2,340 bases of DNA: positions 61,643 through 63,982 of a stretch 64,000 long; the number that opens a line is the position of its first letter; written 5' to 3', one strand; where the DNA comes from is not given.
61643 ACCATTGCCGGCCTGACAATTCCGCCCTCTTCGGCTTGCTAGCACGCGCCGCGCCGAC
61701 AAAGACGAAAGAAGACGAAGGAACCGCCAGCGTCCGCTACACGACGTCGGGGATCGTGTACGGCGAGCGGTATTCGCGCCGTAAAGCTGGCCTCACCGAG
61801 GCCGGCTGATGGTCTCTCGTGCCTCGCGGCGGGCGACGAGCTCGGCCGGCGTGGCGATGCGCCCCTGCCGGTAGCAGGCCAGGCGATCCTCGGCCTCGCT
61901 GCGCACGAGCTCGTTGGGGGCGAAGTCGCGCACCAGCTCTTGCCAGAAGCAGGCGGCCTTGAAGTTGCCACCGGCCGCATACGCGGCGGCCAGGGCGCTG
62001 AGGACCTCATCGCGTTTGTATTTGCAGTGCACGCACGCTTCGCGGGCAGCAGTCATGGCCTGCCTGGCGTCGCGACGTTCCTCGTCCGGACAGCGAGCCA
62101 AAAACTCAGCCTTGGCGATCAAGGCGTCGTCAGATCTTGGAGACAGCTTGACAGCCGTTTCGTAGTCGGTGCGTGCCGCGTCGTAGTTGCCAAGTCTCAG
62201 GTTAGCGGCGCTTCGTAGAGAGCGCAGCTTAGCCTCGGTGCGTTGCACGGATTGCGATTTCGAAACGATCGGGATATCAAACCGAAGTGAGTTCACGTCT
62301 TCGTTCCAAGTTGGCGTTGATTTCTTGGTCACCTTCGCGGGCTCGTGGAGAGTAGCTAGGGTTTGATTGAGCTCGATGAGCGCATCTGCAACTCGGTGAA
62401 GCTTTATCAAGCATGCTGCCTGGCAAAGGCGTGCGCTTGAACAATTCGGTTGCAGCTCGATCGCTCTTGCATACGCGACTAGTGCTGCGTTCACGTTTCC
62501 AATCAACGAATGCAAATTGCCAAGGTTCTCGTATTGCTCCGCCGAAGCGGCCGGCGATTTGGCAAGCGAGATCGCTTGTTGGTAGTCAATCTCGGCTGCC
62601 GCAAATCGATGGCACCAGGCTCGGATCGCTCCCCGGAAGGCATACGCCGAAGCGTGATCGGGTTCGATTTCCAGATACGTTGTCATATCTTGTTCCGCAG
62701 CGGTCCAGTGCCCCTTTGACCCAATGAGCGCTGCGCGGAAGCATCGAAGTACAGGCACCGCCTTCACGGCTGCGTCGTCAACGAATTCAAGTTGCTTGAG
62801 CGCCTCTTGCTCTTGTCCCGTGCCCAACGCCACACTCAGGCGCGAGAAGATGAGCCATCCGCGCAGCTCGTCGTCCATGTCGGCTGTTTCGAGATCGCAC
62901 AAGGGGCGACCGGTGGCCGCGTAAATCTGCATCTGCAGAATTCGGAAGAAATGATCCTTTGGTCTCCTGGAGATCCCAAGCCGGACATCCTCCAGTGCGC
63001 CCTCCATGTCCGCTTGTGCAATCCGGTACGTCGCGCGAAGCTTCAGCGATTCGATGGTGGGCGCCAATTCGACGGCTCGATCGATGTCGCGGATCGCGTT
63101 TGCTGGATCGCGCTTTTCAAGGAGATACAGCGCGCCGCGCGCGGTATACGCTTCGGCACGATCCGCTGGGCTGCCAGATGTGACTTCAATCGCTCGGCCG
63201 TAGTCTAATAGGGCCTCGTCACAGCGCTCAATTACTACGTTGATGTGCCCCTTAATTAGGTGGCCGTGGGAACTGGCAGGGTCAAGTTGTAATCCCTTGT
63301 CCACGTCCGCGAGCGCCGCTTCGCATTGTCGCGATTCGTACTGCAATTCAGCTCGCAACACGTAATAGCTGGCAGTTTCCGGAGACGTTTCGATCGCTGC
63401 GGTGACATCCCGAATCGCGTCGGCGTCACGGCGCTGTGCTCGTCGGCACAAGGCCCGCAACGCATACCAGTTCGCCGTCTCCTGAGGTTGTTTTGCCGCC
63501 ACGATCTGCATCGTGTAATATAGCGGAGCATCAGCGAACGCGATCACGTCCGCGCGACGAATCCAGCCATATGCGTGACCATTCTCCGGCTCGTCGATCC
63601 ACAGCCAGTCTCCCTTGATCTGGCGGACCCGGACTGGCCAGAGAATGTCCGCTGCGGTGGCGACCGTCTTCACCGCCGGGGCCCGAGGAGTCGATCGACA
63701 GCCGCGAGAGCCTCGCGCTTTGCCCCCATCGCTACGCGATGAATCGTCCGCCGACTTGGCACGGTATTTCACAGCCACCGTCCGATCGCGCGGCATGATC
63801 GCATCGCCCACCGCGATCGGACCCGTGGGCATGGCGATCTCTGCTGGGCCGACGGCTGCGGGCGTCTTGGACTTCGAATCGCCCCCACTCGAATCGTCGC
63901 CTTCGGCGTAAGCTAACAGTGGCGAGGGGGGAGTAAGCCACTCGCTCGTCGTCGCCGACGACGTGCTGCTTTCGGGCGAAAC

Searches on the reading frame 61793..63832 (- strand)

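Call 36: search_protein_families(library=pfam, proteins=[window:61793-63832:-], max_evalue=0.00001)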
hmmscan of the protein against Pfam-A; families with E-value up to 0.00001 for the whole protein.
window:61793-63832:- (679 aa): 8 families
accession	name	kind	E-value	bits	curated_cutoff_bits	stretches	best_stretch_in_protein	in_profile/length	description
PF07719.23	TPR_2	-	1.9e-17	62.3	27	0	538-566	5-33/34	Tetratricopeptide repeat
PF00515.34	TPR_1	-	1.5e-15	56.7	27.8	0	431-464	1-34/34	Tetratricopeptide repeat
PF13181.12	TPR_8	-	3.7e-13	48.9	25.7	0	434-464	4-34/34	Tetratricopeptide repeat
PF23914.1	TPR_CcmH_CycH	-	8.4e-09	35.9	42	0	545-636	61-150/158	Cytochrome c-type biogenesis protein H TPR domain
PF13432.12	TPR_16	-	1.3e-08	35.5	32.7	0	545-580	8-43/65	Tetratricopeptide repeat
PF13371.12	TPR_9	-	9.1e-08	32.5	35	0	536-575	31-70/73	Tetratricopeptide repeat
PF13414.12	TPR_11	-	1.3e-07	31.6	26.8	0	547-571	7-31/42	TPR repeat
PF13429.12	TPR_15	-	6.8e-06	26.1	26.2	0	528-628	141-234/280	Tetratricopeptide repeat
